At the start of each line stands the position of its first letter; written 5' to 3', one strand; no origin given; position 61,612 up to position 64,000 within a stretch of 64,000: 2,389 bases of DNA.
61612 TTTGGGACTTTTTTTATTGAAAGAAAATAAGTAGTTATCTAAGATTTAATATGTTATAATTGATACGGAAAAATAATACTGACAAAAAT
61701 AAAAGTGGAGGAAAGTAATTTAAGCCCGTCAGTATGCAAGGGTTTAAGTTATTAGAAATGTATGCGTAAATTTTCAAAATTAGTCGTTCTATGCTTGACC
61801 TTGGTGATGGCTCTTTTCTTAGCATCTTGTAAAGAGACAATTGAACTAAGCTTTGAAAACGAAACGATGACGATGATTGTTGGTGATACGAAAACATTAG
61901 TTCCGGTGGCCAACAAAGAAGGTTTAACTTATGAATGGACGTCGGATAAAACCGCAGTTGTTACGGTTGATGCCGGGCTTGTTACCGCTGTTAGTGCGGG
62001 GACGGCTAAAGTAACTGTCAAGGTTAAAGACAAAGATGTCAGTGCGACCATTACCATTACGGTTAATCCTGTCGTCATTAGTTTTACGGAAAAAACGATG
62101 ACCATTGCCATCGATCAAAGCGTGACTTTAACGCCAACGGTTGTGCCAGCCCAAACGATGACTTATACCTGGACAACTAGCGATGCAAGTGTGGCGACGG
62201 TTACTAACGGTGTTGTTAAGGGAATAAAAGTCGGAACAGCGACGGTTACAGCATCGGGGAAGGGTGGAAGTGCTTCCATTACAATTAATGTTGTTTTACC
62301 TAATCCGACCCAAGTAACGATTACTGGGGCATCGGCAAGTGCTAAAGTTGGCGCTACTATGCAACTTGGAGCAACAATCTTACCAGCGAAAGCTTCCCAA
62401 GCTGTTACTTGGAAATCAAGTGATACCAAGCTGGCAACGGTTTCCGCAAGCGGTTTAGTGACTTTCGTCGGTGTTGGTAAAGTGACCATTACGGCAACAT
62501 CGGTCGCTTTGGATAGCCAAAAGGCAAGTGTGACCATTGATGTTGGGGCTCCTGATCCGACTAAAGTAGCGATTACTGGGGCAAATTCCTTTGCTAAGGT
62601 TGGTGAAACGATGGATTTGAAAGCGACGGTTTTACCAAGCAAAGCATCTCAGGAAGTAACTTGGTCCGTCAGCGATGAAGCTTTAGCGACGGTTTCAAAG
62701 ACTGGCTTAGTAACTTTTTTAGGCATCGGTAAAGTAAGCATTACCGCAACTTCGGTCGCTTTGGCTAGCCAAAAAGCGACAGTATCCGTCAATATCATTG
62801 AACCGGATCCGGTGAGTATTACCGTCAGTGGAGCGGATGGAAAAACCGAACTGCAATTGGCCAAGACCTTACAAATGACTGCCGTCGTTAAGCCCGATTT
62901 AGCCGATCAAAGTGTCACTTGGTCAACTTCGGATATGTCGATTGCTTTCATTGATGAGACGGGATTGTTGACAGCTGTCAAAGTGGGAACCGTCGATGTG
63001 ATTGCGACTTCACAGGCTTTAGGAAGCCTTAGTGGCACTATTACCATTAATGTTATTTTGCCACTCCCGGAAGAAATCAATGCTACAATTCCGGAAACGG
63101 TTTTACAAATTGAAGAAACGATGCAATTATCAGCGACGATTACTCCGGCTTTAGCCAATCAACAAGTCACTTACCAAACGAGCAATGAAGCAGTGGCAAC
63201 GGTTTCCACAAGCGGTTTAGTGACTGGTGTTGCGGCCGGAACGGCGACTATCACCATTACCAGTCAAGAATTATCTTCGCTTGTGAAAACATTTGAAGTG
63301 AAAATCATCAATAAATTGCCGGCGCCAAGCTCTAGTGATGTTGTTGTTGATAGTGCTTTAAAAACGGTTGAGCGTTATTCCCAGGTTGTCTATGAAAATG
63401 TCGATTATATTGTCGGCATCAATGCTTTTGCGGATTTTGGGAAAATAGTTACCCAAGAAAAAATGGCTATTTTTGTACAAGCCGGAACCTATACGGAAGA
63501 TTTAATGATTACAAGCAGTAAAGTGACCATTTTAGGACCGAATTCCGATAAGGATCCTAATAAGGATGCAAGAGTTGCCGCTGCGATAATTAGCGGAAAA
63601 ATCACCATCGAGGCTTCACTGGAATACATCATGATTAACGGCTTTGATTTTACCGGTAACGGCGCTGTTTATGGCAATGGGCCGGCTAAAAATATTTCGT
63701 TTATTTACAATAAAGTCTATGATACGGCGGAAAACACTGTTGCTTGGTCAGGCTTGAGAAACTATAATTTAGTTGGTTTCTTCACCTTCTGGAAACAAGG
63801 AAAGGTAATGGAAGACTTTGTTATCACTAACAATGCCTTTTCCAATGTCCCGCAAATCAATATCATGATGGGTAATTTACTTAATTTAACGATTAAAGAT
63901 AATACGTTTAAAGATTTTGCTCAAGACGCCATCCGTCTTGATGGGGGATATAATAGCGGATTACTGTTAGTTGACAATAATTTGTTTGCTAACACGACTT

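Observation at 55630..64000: Tandem giant surface lipoproteins sharing a 100% identical 891-bp 5' cassette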

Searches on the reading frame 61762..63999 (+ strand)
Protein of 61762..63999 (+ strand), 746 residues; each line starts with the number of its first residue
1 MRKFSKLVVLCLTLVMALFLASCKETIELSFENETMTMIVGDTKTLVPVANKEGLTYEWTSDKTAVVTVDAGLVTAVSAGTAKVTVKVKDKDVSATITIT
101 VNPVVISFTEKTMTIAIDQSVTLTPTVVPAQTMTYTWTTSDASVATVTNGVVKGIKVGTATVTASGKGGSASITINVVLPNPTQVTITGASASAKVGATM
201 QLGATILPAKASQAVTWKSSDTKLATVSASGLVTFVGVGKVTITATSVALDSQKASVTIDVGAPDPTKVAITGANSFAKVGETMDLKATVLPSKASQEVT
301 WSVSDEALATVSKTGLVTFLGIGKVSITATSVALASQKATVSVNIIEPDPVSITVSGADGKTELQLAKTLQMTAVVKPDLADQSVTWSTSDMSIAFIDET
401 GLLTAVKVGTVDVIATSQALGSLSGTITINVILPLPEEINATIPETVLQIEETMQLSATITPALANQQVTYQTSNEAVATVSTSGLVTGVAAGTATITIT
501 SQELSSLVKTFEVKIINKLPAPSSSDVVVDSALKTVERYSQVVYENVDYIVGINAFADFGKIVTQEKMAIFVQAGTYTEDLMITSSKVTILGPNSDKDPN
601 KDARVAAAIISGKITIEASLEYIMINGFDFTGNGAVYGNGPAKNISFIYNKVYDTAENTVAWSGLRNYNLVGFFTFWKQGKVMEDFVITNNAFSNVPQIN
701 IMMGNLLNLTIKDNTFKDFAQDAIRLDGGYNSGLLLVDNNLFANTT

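Call 7: search_protein_families(library=pfam, proteins=[window:61762-63999:+], max_evalue=0.01)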
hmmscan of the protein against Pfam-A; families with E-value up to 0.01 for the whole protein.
window:61762-63999:+ (746 aa): 5 families
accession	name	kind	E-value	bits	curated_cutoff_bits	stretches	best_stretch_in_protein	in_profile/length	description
PF02368.24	Big_2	-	4.1e-66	219.3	22.8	6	443-505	9-73/79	Bacterial Ig-like domain (group 2)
PF22359.2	Big-like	-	2.5e-11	44.1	27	2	59-101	5-46/48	Bacterial Ig-like domain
PF21461.3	HL_N-beta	-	2.9e-10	40.2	27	1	134-170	13-48/57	Hyaluronate lyase, N-terminal beta-sheet domain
PF16820.11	PKD_3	-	8.7e-06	25.9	26.3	1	109-154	9-54/68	PKD-like domain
PF13229.12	Beta_helix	-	0.0016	18.5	25.9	1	684-744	55-113/158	Right handed beta helix region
